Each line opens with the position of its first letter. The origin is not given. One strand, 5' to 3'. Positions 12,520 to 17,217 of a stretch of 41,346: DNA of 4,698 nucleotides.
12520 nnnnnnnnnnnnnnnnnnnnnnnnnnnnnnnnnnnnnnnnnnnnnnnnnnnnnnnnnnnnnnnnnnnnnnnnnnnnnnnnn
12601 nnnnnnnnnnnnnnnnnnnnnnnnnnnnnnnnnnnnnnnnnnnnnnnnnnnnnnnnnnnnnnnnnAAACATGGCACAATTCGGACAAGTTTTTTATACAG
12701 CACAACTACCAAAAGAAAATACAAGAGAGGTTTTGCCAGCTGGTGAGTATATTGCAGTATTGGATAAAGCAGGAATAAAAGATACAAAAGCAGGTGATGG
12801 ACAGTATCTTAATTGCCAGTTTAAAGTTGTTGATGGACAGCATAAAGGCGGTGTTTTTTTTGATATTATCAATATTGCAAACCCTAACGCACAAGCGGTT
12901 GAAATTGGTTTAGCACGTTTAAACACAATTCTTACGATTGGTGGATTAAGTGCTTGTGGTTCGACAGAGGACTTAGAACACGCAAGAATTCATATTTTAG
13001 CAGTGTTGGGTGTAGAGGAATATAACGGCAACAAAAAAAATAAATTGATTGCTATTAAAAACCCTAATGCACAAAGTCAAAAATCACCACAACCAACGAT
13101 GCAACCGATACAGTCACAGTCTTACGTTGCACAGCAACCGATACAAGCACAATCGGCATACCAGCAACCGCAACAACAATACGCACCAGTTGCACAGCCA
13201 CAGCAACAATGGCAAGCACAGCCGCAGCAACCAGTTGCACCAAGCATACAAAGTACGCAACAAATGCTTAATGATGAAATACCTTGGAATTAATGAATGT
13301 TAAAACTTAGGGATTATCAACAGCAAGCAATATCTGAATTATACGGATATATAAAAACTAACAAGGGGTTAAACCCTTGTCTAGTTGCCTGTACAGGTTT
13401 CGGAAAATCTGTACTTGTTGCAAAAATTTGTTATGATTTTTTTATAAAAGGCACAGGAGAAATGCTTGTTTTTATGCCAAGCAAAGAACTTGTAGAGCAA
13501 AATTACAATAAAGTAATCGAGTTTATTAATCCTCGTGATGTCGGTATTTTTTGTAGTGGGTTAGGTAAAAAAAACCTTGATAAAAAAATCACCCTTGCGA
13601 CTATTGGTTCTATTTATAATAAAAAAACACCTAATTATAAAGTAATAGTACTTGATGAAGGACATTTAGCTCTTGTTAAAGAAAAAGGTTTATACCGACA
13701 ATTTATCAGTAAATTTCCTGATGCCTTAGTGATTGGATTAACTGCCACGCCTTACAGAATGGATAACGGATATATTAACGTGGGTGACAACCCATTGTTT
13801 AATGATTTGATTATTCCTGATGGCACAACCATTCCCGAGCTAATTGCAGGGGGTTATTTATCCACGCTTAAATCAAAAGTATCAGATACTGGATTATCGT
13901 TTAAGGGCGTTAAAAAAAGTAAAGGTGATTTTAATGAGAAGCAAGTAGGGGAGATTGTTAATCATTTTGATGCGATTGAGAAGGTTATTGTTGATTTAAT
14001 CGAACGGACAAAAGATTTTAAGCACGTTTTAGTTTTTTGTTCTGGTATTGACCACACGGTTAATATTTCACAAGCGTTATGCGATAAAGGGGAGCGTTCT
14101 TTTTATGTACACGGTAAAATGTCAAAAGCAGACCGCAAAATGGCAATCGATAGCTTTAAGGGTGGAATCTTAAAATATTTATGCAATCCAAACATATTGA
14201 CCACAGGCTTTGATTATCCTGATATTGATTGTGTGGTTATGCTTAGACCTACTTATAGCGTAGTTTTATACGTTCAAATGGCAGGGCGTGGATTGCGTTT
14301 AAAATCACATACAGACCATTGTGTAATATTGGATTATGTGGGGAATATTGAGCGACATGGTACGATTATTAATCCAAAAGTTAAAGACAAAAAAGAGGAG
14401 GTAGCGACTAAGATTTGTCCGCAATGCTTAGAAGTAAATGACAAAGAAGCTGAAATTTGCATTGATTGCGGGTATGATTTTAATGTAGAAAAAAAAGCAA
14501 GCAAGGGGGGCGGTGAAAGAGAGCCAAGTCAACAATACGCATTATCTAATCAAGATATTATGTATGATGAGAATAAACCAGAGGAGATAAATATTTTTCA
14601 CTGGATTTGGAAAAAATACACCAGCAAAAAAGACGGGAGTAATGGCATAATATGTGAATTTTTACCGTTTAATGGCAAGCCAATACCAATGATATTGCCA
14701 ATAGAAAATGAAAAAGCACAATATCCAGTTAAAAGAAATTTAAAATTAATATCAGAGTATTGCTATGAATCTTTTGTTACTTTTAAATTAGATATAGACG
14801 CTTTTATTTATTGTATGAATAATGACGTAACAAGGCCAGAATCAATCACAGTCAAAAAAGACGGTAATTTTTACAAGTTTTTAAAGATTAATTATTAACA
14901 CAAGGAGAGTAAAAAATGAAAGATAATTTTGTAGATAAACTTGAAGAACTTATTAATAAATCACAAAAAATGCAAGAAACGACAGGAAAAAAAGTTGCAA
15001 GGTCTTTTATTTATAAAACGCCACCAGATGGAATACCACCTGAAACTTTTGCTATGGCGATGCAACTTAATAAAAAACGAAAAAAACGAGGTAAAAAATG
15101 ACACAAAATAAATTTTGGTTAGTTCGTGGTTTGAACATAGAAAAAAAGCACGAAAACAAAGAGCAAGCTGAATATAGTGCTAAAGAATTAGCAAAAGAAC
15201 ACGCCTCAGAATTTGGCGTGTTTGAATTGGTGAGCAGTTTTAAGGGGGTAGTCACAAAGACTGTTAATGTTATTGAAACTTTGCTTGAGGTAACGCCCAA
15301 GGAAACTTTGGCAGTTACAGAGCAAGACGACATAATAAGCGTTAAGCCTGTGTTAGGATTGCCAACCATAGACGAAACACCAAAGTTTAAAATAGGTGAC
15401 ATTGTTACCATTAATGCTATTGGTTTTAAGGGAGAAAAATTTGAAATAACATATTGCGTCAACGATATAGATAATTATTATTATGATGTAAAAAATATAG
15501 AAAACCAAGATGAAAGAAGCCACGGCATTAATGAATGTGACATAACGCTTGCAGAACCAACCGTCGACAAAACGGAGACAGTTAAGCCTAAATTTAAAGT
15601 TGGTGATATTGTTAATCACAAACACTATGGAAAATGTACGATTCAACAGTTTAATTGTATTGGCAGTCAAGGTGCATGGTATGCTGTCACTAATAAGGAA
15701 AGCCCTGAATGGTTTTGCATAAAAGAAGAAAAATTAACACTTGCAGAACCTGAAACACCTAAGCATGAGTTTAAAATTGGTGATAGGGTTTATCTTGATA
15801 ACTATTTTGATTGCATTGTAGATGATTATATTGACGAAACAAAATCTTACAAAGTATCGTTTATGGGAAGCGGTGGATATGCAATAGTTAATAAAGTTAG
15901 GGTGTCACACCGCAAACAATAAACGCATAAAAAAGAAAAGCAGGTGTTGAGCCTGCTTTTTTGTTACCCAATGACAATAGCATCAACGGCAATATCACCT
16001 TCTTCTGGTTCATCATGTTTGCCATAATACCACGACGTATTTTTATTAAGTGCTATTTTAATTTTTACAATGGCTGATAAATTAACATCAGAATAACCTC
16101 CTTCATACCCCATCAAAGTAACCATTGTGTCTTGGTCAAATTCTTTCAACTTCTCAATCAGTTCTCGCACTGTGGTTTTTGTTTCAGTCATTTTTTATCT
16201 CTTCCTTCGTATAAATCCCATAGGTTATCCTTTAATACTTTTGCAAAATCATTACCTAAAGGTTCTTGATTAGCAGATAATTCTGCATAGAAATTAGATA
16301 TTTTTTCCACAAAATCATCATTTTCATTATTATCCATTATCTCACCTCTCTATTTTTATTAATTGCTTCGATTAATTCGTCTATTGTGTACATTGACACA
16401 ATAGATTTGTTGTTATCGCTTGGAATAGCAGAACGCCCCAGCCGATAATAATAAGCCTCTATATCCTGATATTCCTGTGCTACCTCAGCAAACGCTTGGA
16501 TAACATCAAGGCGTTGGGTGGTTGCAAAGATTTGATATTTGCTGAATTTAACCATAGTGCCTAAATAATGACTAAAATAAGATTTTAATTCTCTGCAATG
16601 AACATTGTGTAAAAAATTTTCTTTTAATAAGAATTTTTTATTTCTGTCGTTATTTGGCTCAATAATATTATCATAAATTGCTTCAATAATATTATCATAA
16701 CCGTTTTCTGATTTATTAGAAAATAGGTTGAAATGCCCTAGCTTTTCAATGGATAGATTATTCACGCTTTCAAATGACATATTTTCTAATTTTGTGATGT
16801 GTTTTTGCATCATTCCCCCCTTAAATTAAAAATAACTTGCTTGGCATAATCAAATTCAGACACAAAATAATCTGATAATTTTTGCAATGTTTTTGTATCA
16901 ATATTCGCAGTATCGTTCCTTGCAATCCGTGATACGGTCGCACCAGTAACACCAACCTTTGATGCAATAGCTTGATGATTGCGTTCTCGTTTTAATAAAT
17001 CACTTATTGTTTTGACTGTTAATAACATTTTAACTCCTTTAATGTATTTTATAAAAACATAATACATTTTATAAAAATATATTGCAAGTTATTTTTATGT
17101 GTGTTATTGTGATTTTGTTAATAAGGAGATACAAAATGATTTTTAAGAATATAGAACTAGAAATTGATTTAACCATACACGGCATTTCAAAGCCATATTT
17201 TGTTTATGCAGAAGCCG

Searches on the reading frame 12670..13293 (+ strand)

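Call 34: search_protein_families(library=phrogs, proteins=[window:12670-13293:+], max_evalue=0.001)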
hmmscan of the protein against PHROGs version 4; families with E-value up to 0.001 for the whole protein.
window:12670-13293:+ (207 aa): 3 families
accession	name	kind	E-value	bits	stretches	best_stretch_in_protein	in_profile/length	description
phrog_2300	-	unknown function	3.7e-34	120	1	1-203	26-220/347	-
phrog_6015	-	DNA, RNA and nucleotide metabolism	6.9e-19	69.5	1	3-198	2-212/273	single strand DNA binding protein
phrog_13350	-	unknown function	9.8e-14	52.6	1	8-96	9-97/302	-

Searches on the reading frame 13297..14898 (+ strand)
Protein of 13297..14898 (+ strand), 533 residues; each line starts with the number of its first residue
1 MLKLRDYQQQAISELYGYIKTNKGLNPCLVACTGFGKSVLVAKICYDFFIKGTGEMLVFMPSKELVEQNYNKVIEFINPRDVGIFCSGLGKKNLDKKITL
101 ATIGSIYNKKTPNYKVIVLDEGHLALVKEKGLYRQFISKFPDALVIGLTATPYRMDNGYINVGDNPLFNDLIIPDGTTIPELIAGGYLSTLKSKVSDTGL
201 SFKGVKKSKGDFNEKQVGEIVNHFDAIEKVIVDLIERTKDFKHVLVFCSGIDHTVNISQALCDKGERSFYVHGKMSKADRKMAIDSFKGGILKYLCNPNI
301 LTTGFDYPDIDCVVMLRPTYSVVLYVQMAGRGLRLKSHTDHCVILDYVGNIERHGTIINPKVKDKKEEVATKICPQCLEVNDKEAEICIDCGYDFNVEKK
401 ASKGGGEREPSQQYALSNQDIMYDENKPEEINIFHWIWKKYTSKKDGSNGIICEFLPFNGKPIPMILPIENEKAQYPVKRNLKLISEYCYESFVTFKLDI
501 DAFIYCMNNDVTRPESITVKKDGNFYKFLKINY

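Call 34: search_protein_families(library=phrogs, proteins=[window:13297-14898:+], max_evalue=0.001)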
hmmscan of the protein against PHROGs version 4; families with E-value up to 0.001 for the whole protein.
window:13297-14898:+ (533 aa): 5 families
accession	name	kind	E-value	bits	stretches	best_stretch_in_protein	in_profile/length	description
phrog_16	-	DNA, RNA and nucleotide metabolism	5e-90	304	1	1-425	270-687/986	DNA helicase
phrog_9690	-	DNA, RNA and nucleotide metabolism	3.5e-14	53.5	1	180-352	101-273/306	DNA helicase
phrog_16694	-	unknown function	1.9e-10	40.4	1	212-342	532-667/1010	-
phrog_16259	-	DNA, RNA and nucleotide metabolism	6.3e-10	39.8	1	2-124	116-235/330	DNA helicase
phrog_62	-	DNA, RNA and nucleotide metabolism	2.3e-06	26.3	1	229-348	996-1109/1881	DNA helicase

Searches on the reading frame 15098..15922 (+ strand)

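Call 34: search_protein_families(library=phrogs, proteins=[window:15098-15922:+], max_evalue=0.001)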
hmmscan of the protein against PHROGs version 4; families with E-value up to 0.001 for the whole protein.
window:15098-15922:+ (274 aa): 4 families
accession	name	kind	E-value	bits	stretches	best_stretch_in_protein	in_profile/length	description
phrog_4317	-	unknown function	2.3e-07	31.4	0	150-200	191-240/455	-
phrog_3261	-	unknown function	2e-05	26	0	160-196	7-46/108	-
phrog_10201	-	unknown function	0.00054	20.9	0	97-129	22-54/65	-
phrog_17722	-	unknown function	0.00056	20.6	0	223-238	4-19/66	-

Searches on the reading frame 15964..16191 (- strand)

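Call 34: search_protein_families(library=phrogs, proteins=[window:15964-16191:-], max_evalue=0.001)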
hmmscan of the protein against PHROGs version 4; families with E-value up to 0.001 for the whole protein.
window:15964-16191:- (75 aa): 2 families
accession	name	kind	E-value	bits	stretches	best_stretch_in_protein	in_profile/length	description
phrog_5861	-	unknown function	3.2e-05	25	1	7-41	2-35/53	-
phrog_7217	-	unknown function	0.0003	22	1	7-53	2-49/82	-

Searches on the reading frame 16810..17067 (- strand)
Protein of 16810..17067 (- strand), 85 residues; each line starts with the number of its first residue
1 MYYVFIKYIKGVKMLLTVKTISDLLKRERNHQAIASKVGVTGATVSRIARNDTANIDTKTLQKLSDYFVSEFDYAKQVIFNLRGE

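Call 34: search_protein_families(library=phrogs, proteins=[window:16810-17067:-], max_evalue=0.001)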
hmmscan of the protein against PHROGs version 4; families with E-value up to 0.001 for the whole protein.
window:16810-17067:- (85 aa): 5 families
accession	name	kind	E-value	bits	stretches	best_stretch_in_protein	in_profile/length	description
phrog_9425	-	transcription regulation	7.5e-07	29.8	1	26-73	18-65/72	transcriptional repressor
phrog_8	-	transcription regulation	1.1e-06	29.4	1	14-68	74-128/346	transcriptional regulator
phrog_18104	-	transcription regulation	3.9e-05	24.4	1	28-68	13-52/57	transcriptional regulator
phrog_1529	-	unknown function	0.00062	20.9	1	18-82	8-74/209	-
phrog_11420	-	DNA, RNA and nucleotide metabolism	0.00077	20.6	1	19-61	13-56/82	DNA binding protein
